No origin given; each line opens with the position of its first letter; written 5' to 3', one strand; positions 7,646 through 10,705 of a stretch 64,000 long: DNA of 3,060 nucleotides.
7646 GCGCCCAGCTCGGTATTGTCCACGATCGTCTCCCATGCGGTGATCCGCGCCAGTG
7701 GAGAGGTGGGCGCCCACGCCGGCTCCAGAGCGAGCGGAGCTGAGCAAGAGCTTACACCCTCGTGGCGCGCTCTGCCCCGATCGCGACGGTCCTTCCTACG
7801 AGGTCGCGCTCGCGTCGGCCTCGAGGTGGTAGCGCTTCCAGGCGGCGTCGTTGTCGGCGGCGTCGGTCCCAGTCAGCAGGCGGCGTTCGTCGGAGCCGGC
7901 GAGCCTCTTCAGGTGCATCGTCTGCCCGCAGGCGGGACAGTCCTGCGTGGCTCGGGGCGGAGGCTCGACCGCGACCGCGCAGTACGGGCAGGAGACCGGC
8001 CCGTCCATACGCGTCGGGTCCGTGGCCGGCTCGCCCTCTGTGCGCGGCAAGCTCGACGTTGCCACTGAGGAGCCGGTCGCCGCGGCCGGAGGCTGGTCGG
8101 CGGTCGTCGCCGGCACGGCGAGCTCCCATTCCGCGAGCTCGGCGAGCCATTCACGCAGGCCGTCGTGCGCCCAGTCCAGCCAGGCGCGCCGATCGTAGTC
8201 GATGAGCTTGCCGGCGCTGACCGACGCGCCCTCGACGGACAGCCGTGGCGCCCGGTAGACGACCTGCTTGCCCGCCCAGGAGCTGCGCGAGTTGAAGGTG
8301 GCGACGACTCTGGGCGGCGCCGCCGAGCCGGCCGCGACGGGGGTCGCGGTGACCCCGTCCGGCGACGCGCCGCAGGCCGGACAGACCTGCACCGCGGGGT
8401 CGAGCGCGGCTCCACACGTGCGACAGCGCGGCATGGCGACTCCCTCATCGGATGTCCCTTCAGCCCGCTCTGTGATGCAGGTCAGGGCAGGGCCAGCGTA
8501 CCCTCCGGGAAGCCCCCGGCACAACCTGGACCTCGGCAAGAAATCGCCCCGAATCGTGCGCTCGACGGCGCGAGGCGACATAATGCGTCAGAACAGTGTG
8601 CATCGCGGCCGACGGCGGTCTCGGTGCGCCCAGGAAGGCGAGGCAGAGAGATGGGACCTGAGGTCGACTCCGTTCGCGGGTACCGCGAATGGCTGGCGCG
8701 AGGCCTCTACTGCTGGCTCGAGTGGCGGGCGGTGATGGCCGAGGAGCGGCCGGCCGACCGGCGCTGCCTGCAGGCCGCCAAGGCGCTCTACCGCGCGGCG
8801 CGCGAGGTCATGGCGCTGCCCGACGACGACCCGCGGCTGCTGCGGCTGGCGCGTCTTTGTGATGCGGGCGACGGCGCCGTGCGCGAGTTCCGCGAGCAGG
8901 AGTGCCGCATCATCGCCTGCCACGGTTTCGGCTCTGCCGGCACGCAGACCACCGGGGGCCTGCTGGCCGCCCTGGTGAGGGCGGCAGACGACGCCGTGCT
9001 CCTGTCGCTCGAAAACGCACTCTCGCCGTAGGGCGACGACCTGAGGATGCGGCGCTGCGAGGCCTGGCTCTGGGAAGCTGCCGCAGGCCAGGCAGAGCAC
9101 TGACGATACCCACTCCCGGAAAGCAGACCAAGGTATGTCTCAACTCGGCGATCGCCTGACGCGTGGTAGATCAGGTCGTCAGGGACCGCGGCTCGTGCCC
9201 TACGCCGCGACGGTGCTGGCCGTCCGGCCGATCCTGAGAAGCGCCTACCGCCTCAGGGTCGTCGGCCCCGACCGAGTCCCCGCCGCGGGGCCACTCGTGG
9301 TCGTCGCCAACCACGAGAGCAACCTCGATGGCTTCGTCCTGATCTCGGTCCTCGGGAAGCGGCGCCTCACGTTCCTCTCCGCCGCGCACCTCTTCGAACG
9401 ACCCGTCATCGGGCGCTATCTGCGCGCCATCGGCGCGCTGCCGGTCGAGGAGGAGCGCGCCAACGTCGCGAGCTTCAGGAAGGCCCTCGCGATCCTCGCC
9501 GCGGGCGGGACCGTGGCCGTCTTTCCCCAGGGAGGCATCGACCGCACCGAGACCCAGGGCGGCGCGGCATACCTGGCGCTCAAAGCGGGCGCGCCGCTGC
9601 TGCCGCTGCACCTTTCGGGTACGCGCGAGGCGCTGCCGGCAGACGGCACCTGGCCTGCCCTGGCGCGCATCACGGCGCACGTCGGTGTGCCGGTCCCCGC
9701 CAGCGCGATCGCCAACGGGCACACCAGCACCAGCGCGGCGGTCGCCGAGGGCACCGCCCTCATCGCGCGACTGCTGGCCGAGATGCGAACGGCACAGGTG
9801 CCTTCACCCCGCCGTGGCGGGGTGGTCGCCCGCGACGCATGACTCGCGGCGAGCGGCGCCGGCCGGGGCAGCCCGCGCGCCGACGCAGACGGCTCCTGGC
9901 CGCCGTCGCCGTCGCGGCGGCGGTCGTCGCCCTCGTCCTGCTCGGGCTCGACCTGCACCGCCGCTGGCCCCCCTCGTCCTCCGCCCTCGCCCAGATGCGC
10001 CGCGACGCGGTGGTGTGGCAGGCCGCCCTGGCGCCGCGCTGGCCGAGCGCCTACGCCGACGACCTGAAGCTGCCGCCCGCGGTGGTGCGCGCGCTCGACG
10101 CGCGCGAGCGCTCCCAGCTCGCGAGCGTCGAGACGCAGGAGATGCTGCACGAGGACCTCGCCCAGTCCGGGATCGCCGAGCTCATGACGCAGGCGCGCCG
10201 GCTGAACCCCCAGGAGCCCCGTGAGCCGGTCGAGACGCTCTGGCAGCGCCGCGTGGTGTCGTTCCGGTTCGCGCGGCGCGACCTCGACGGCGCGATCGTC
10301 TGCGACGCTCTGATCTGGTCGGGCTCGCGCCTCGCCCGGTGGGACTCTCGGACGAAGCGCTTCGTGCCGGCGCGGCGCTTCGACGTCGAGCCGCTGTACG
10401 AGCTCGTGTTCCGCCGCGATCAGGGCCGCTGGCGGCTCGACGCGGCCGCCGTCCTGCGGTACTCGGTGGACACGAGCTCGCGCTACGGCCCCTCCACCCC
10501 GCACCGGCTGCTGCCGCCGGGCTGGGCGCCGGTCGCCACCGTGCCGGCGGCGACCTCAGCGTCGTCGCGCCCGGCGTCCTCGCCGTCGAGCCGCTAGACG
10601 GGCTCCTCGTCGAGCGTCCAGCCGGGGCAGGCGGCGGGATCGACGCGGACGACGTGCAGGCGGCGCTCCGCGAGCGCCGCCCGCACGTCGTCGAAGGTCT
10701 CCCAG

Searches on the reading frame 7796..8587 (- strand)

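Call 15: search_protein_families(library=pfam, proteins=[window:7796-8587:-], max_evalue=0.01)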
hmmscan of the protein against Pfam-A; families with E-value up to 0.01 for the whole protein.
window:7796-8587:- (263 aa): 6 families
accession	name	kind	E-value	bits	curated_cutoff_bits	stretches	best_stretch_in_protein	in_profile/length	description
PF13248.11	Zn_ribbon_3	-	1.5e-05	24.7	27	1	54-74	4-24/26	zinc-ribbon domain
PF12773.13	DZR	-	9.9e-05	22.9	27.3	0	53-73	25-45/45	Double zinc ribbon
PF13240.11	Zn_Ribbon_1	-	0.00035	20.7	25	1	55-74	2-21/23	zinc-ribbon domain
PF12172.15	zf-ChsH2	-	0.0028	17.9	23.2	0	53-74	12-33/37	ChsH2, rubredoxin-like zinc ribbon domain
PF01155.25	HypA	-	0.0052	17.2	28.9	0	195-228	68-99/112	Hydrogenase/urease nickel incorporation, metallochaperone, hypA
PF14431.12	YwqJ-deaminase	-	0.0083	16.8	25.9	0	35-63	106-134/138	YwqJ-like deaminase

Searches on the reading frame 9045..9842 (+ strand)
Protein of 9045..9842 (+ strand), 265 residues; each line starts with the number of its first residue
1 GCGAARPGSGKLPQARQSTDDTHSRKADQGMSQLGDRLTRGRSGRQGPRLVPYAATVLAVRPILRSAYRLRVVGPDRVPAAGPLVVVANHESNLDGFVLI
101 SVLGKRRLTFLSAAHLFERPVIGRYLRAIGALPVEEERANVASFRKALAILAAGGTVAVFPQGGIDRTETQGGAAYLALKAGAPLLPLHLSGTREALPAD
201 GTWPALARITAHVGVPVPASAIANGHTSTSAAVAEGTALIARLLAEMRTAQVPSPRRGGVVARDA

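Call 10: search_protein_families(library=pfam, proteins=[window:9045-9842:+], max_evalue=0.01)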
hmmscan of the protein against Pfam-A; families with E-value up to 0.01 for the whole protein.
window:9045-9842:+ (265 aa): 1 family
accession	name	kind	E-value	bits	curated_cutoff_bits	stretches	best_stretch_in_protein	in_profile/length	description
PF01553.26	Acyltransferase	-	3.2e-19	69.5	23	1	69-189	1-130/132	Acyltransferase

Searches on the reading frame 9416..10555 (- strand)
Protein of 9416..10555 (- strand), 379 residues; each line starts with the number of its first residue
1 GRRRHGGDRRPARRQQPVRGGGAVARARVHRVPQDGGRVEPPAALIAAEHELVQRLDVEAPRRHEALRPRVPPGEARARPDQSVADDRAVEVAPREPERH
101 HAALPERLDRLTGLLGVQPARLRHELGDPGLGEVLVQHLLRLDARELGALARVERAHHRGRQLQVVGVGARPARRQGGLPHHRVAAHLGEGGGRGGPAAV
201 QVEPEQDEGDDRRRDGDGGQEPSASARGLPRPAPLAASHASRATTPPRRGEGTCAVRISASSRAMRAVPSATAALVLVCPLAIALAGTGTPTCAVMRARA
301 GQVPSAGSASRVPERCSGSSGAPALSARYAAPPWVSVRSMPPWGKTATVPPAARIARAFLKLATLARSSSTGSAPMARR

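Call 15: search_protein_families(library=pfam, proteins=[window:9416-10555:-], max_evalue=0.01)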
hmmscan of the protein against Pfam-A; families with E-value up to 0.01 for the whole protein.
window:9416-10555:- (379 aa): 1 family
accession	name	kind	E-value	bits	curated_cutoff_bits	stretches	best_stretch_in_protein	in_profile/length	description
PF12096.13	DUF3572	-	0.0011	19.5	25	1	102-145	16-59/84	Protein of unknown function (DUF3572)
